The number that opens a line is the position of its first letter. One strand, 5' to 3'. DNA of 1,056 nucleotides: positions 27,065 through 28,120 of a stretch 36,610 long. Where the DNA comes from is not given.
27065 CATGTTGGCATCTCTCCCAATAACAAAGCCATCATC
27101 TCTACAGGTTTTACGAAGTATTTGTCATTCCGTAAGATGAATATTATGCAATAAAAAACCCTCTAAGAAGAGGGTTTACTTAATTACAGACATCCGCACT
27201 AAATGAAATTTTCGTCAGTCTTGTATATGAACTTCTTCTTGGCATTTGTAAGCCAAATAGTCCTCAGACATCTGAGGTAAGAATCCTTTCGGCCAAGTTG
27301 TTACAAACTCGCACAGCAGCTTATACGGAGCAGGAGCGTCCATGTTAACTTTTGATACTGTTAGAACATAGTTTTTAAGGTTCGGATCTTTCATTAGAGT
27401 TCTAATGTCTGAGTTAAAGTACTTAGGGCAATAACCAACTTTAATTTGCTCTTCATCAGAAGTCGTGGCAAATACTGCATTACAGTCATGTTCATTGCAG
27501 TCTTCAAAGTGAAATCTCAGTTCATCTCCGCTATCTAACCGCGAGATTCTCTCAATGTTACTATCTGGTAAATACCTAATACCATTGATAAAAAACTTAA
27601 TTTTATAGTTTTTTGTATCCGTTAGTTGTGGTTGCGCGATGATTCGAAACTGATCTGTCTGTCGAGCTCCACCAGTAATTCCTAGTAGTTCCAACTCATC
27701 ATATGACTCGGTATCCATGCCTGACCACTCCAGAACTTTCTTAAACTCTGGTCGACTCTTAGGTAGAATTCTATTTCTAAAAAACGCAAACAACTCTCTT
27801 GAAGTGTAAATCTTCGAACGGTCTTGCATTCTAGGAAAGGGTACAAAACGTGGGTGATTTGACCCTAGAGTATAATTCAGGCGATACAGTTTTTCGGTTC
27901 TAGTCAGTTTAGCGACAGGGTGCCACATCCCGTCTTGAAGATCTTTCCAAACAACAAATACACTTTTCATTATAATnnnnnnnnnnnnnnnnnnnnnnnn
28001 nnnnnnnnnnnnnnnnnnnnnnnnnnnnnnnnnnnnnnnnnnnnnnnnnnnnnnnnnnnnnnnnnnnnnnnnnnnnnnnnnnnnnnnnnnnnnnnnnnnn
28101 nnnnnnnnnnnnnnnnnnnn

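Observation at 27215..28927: Split HipA-family kinase plus HipS-like/HIRAN partner carried as prophage cargo: candidate DNA-end-sensing toxin or abortive-infection module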

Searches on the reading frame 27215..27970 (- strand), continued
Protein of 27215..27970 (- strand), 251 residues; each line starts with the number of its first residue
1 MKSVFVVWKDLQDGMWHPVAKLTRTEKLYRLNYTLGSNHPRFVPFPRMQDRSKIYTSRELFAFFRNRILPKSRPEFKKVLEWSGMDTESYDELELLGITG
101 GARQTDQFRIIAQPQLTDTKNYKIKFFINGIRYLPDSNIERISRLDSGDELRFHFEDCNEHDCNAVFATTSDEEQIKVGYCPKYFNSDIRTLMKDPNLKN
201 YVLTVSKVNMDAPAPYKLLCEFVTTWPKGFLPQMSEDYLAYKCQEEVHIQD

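Call 104: search_dna_similar(query=window:27215-27970:-, collection=plasmids, mode=protein, max_rows=15)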
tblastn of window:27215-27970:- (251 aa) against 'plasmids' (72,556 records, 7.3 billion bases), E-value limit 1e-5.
Records with a match: 8; places in all: 8; records where one place covers at least 80% of the query: 8.
Best place of each record, by identity: <60% 8.
By first word of the organism name: Mycolicibacterium 4; Oscillatoria 1; Nostoc 1; Rhodococcus 1; Nocardiopsis 1.
By predicted mobility (MOB-suite, as given by PLSDB): mobilizable 4; non-mobilizable 3; conjugative 1.
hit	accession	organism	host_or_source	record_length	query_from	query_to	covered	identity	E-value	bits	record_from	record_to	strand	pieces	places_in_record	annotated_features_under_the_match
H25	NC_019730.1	Oscillatoria nigro-viridis PCC 7112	-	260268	2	238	94%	32.1%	8e-35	138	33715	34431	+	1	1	HIRAN domain-containing protein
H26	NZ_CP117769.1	Nostoc sp. UHCC 0926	whole organism,lichen surface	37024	2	238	94%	30.5%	8e-33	132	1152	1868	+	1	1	HIRAN domain-containing protein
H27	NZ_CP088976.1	Rhodococcus pyridinivorans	pure culture,soil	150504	2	222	88%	26.8%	5e-13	76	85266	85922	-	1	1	HIRAN domain-containing protein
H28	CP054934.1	Nocardiopsis flavescens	Single Cell,marine sediment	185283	4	230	90%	25.4%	6e-18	90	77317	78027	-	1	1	hypothetical protein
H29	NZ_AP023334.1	Mycolicibacterium sp. TY66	-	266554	1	230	92%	23.5%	1e-9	65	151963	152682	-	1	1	hypothetical protein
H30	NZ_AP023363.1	Mycolicibacterium sp. TY81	-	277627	1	230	92%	23.5%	1e-9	65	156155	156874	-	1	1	hypothetical protein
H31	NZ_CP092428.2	Mycolicibacterium rufum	-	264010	4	209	82%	24.9%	4e-7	58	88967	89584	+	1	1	HIRAN domain-containing protein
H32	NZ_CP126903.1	Mycolicibacterium vanbaalenii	cell culture,soil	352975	4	209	82%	23.9%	5e-7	57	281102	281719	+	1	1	HIRAN domain-containing protein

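Call 106: fold_search(model_id=the predicted structure, library=viral)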
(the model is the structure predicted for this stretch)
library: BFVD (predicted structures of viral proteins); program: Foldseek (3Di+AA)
matches with E <= 10: 589; with E <= 0.001: 9
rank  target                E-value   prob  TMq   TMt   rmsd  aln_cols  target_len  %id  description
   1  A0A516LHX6            4.9e-06  1.00  0.35  0.75   3.9       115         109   18  (no name in the UniProt tables at hand)
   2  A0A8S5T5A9            5.9e-06  0.99  0.24  0.16  25.0       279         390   14  DUF4236 domain-containing protein [Myoviridae sp. ct6eX13]
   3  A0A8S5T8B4            8.4e-06  1.00  0.38  0.24   4.1       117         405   18  ATP dependent helicase [Podoviridae sp. ctU557]
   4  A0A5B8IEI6            2.6e-05  1.00  0.32  0.62   4.9       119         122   23  HIRAN domain protein [Mimiviridae sp. ChoanoV1]
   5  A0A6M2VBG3            4.0e-05  1.00  0.32  0.48   2.7       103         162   17  (no name in the UniProt tables at hand)
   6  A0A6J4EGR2            4.8e-05  1.00  0.34  0.63   3.7       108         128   22  (no name in the UniProt tables at hand)
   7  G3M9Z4                5.4e-05  1.00  0.34  0.67   2.7       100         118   18  Gp253 [Bacillus phage G]
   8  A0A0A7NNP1            5.8e-05  1.00  0.34  0.54   7.0       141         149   18  HIRAN domain-containing protein [Lactobacillus phage LfeInf]
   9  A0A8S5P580            8.3e-05  1.00  0.32  0.19   3.7       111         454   14  DNA polymerase III subunit alpha [Siphoviridae sp. ct3yx7]
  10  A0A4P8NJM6            1.9e-03  1.00  0.26  0.52   4.3       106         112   16  (no name in the UniProt tables at hand)
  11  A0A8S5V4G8            2.9e-03  1.00  0.30  0.25   4.2       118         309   16  HIRAN domain [Myoviridae sp. ctKkB1]
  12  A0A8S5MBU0            8.0e-03  0.98  0.29  0.35   8.8       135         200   12  Uncharacterized protein [Myoviridae sp. ct9Fw19]
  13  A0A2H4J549            9.0e-03  0.99  0.21  0.36  10.1        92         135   15  HIRAN domain-containing protein [uncultured Caudovirales phage]
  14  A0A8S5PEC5            1.6e-02  0.97  0.28  0.35   5.0       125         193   15  Glycine rich protein family [Siphoviridae sp. ct0UO21]
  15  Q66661                3.6e-02  0.06  0.14  0.11  17.4       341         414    9  DNA polymerase processivity factor [Equine herpesvirus 2 (strain 86/87)]
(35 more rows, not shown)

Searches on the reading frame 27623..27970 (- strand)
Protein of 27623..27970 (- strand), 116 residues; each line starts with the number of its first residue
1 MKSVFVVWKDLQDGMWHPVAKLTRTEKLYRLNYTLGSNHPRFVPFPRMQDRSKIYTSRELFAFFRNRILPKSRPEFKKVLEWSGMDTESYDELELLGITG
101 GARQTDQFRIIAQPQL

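Call 47: predict_structure(alignment_id=A4)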
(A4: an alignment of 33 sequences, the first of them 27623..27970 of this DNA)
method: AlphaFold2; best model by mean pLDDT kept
length: 116 residues; sequences in the alignment: 33
mean_pLDDT: 93.9   pTM: 0.84
mean pLDDT of the five models: 93.9, 92.8, 92.2, 91.9, 91.4
residues with pLDDT >= 90: 104; 70-90: 12; 50-70: 0; < 50: 0
segments of 3 or more residues with pLDDT < 50: none
pLDDT, mean of each block of 10 residues (from residue 1): 95 97 95 98 95 97 93 92 90 93 93 86
secondary structure, 60 per line:
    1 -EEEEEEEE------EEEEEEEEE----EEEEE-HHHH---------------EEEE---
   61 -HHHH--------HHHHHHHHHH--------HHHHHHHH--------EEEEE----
elements in order: E2-9 E16-24 E29-33 H35-38 E54-57 H62-65 H74-83 H92-99 E108-112

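Call 49: fold_search(model_id=the predicted structure, library=pdb)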
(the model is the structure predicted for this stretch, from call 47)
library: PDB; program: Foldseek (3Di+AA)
matches with E <= 10: 341; with E <= 0.001: 1
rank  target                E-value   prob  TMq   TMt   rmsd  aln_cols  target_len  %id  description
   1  7vkb_B                7.4e-04  1.00  0.70  0.78   3.0       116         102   16  Crystal structure of the a bacterial kinase complex (released 2022-06-29)
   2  7ab3_E                1.1e-02  1.00  0.69  0.78   3.2       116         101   15  Crystal structure of the Escherichia coli toxin-antitoxin system HipBST (HipT S57A) (released 2022-01-12)
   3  3tpd                  5.6e-02  0.98  0.54  0.18   3.7       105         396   22  Structure of pHipA, monoclinic form (released 2012-10-03)
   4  2wiu_C                2.3e-01  0.91  0.59  0.20   3.9       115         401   20  Mercury-modified bacterial persistence regulator hipBA (released 2009-07-28)
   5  3tpe                  2.3e-01  0.91  0.60  0.20   4.5       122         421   18  The phipa p3121 structure (released 2012-10-03)
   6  3dnt_A                3.1e-01  0.87  0.59  0.20   4.0       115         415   20  structures of MDT proteins (released 2009-01-27)
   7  9c9m_C                4.8e-01  0.20  0.17  0.25   6.8        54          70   20  HIV-1 intasome core bound with DTG (released 2024-07-31)
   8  3tpv                  5.5e-01  0.80  0.56  0.18   3.8       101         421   22  Structure of pHipA bound to ADP (released 2012-10-03)
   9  3tpb                  5.8e-01  0.63  0.55  0.19   4.5       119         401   19  Structure of HipA(S150A) (released 2012-10-03)
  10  3tpt_A                6.2e-01  0.72  0.57  0.19   4.2       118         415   16  Structure of HipA(D309Q) bound to ADP (released 2012-10-03)
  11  9c29_C                6.2e-01  0.16  0.17  0.08   6.8        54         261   20  Hexadecamer of NL4-3 WT HIV-1 intasome (released 2025-06-25)
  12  3dnv_A                7.0e-01  0.77  0.61  0.20   3.8       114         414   19  MDT Protein (released 2009-01-27)
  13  3fbr_A                7.5e-01  0.87  0.69  0.21   3.5       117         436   16  structure of HipA-amppnp-peptide (released 2009-02-10)
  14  3lmh_B                7.5e-01  0.07  0.19  0.12  12.6       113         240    9  Crystal Structure of the Alpha-kinase Domain of Myosin Heavy Chain Kinase A Complex with ADP (released 2010-03-16)
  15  8di0_B                7.9e-01  0.21  0.31  0.10  12.4        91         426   12  Bfo2290: Tannerella forsythia chondroitin sulfate A sulfatase (released 2022-08-17)
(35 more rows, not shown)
